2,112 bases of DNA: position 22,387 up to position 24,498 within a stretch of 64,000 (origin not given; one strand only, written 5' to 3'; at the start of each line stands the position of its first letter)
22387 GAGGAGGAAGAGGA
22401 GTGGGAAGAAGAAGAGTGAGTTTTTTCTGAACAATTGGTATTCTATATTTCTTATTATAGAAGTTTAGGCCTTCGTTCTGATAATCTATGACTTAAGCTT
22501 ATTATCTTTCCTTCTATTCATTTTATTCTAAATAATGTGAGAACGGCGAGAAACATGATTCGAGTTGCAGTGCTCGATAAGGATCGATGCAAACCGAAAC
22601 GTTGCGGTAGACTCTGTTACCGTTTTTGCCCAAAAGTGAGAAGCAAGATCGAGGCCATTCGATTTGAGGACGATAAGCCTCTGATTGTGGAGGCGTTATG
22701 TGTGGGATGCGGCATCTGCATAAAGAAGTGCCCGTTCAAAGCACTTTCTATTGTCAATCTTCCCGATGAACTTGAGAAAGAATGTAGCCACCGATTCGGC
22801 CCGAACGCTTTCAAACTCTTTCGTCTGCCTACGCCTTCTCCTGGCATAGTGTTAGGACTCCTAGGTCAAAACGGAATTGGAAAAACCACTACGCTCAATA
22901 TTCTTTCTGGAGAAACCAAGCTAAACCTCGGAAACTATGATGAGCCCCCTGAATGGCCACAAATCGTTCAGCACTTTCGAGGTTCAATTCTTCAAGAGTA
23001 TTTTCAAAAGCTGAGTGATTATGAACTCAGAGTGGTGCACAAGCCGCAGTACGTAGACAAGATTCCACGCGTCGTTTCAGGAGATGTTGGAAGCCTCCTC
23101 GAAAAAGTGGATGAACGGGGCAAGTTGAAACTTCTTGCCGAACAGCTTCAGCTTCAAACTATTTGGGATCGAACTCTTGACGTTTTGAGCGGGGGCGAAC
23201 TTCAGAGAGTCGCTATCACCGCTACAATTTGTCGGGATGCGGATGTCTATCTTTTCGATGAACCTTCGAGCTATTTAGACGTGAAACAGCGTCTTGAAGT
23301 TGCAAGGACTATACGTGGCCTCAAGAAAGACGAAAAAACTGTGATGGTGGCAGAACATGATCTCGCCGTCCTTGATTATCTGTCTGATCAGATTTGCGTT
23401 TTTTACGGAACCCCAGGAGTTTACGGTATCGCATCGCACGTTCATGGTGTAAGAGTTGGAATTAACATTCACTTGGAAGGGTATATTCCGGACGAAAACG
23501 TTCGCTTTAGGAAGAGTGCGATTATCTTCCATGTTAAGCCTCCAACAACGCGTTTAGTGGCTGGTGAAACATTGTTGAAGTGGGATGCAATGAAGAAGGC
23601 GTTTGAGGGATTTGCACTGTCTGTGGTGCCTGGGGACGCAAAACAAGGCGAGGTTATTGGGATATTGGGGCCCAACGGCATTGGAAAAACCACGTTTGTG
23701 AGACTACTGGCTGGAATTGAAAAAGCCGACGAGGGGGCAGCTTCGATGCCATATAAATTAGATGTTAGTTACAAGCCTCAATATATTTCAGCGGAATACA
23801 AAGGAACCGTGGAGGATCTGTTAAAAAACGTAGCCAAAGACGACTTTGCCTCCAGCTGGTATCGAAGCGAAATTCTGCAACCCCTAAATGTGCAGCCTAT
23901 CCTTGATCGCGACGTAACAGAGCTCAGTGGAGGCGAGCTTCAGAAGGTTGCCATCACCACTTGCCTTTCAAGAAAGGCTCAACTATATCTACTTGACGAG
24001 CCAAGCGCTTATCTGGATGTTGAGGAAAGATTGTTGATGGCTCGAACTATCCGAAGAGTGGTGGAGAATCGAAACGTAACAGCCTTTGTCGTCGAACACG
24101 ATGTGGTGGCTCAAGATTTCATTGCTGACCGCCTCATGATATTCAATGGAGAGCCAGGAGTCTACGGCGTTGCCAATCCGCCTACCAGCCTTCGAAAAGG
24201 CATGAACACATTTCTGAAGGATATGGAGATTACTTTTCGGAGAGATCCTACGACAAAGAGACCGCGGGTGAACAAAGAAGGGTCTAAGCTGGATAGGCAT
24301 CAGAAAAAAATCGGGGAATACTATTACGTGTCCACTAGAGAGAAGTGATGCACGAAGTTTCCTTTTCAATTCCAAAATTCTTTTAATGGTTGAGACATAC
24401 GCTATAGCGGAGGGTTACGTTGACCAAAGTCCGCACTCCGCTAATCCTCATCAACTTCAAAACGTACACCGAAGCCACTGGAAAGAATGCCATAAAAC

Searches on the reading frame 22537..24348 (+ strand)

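Call 77: search_protein_families(library=pfam, proteins=[window:22537-24348:+], max_evalue=0.00001)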
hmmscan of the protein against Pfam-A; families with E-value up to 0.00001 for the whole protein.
window:22537-24348:+ (603 aa): 7 families
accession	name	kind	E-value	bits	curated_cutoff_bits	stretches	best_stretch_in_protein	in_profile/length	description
PF00005.33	ABC_tran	-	9.4e-39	133.6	25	2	367-490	7-136/137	ABC transporter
PF13304.12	AAA_21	-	3.7e-10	40.8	27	0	374-395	2-29/304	AAA domain, putative AbiEii toxin, Type IV TA system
PF02463.25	SMC_N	-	6.5e-09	36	40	0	195-274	118-197/220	RecF/RecN/SMC N terminal domain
PF04068.21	Fer4_RLI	-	1.2e-08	35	23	1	9-36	2-32/35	Possible Fer4-like domain in RNase L inhibitor, RLI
PF12837.12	Fer4_6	-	4.8e-06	26.7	25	0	48-70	2-24/24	4Fe-4S binding domain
PF14697.11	Fer4_21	-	6.2e-06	26.7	35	0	11-69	1-56/59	4Fe-4S dicluster domain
PF00037.32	Fer4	-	7.6e-06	26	21.1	1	50-70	3-23/24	4Fe-4S binding domain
